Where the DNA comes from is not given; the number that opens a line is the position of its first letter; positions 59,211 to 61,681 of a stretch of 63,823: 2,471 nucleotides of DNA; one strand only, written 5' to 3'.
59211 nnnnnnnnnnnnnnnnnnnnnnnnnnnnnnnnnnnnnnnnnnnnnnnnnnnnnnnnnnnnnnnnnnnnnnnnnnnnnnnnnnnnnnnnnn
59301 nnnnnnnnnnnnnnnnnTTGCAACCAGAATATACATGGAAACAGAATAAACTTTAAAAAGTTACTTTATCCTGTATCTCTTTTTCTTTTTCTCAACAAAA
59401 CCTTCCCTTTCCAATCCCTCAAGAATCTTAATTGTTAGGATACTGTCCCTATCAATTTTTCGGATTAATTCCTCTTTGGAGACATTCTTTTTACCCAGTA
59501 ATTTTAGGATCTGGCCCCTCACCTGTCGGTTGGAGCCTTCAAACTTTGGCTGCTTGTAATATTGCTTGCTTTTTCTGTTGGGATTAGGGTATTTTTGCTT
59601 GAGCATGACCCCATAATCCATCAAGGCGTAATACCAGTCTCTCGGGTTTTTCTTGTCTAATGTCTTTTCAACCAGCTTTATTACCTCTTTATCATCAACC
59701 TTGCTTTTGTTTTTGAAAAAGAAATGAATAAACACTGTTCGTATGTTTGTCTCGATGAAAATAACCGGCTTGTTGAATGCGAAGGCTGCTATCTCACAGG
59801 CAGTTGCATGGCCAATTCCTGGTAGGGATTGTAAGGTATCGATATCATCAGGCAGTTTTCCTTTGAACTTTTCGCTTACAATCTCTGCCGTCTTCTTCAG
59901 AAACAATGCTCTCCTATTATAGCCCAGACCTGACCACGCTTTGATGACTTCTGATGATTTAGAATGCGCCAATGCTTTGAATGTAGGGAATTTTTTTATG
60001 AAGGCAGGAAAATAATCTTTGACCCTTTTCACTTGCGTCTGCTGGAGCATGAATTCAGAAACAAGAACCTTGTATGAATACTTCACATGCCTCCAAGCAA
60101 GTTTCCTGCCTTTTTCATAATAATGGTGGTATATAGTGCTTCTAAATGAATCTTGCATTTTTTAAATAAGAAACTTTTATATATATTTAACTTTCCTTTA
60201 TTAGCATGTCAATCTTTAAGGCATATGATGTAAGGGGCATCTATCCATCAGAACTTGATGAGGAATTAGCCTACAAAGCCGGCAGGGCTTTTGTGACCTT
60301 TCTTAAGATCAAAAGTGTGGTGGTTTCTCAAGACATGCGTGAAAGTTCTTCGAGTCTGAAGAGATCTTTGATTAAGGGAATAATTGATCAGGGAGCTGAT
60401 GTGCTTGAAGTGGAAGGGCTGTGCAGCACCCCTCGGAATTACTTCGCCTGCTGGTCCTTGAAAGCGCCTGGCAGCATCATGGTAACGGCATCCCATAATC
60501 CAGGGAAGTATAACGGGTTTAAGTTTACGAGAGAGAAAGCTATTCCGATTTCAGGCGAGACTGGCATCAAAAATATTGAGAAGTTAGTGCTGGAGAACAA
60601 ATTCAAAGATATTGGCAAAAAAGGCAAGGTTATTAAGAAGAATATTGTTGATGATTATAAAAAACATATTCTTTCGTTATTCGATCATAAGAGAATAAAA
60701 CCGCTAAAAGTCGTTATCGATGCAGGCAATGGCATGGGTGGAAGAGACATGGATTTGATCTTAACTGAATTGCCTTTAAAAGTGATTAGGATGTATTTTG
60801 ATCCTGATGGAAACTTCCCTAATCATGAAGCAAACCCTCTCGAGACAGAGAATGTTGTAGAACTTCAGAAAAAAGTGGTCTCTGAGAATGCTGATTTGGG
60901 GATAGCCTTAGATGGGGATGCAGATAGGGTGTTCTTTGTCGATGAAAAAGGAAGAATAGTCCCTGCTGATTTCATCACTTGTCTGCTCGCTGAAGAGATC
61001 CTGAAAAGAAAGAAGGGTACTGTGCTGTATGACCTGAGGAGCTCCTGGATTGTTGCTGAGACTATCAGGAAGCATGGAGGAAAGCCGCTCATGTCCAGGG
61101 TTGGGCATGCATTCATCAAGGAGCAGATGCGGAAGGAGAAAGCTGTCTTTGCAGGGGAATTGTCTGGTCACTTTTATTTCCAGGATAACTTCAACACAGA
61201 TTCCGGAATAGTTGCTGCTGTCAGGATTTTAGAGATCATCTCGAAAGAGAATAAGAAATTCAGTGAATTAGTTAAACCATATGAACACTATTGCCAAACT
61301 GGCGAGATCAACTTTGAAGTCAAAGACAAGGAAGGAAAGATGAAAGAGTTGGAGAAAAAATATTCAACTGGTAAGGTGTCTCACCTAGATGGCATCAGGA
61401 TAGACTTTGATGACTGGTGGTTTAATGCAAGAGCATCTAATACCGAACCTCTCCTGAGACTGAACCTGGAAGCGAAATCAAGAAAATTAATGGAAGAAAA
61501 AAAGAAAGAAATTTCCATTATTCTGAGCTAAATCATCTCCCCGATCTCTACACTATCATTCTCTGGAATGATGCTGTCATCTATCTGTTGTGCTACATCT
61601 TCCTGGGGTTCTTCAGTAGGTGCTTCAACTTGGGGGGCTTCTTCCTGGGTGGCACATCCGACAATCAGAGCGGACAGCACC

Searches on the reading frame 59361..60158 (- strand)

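Call 73: search_protein_families(library=pfam, proteins=[window:59361-60158:-], max_evalue=0.000001)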
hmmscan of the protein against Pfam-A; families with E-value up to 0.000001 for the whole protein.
window:59361-60158:- (265 aa): 1 family
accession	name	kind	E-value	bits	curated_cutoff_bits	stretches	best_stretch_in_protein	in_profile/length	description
PF00730.31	HhH-GPD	-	1e-15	58.4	26.2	1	33-164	1-103/108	HhH-GPD superfamily base excision DNA repair protein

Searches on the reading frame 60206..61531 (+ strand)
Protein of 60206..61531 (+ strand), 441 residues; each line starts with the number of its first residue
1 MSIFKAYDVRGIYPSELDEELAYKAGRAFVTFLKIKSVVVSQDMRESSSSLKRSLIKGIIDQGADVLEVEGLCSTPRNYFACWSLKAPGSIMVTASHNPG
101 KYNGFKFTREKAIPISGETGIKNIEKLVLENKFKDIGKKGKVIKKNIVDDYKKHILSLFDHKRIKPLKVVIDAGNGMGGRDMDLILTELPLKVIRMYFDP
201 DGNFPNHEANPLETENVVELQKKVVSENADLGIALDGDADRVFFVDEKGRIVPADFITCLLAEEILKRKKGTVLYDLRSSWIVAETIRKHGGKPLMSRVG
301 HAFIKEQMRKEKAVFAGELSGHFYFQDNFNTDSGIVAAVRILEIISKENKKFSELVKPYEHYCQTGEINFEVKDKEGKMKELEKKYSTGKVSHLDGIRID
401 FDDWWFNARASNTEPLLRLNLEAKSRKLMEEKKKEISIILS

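Call 73: search_protein_families(library=pfam, proteins=[window:60206-61531:+], max_evalue=0.000001)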
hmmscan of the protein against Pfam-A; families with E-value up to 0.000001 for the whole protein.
window:60206-61531:+ (441 aa): 4 families
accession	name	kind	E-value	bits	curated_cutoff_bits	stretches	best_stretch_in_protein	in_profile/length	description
PF02878.22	PGM_PMM_I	-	5.9e-34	117.2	22.5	1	3-133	3-136/138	Phosphoglucomutase/phosphomannomutase, alpha/beta/alpha domain I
PF02880.22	PGM_PMM_III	-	2.5e-27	95.7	20.7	1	255-360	3-113/115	Phosphoglucomutase/phosphomannomutase, alpha/beta/alpha domain III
PF02879.22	PGM_PMM_II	-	2.2e-24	86.4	29.3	1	150-249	2-103/103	Phosphoglucomutase/phosphomannomutase, alpha/beta/alpha domain II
PF00408.26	PGM_PMM_IV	-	1.1e-11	45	23.1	1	367-436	1-65/68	Phosphoglucomutase/phosphomannomutase, C-terminal domain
